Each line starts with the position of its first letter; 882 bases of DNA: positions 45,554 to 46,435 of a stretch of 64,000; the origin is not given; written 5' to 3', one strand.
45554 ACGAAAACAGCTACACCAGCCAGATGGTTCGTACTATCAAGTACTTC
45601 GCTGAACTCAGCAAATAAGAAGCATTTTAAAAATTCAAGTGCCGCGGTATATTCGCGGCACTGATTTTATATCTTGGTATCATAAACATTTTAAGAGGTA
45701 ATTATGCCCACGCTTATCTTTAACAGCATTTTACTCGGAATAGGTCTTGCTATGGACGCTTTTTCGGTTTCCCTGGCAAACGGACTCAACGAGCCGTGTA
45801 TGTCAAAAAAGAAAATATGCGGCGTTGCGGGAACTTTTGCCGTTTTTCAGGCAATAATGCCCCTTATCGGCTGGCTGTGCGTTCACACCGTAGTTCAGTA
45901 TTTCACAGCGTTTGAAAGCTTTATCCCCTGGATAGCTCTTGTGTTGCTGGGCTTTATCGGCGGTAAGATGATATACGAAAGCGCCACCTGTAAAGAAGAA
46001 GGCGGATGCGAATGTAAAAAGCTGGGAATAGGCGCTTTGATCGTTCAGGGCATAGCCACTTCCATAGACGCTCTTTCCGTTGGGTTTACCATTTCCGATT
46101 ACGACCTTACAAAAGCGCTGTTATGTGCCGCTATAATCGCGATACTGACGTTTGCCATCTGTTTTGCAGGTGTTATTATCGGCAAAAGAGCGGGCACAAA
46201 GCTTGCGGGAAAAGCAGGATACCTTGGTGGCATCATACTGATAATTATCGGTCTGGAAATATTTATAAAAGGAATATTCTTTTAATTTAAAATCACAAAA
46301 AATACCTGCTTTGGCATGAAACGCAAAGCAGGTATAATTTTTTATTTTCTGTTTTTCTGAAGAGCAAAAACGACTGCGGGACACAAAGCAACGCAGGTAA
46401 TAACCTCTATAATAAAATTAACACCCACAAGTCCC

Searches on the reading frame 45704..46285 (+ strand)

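Call 34: search_protein_families(library=pfam, proteins=[window:45704-46285:+], max_evalue=0.0001)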
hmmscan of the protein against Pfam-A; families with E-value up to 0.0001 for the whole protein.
window:45704-46285:+ (193 aa): 1 family
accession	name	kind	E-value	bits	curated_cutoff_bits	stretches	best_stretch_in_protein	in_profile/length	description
PF02659.21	Mntp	-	8.9e-37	126.6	24.4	1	33-187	2-152/152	Putative manganese efflux pump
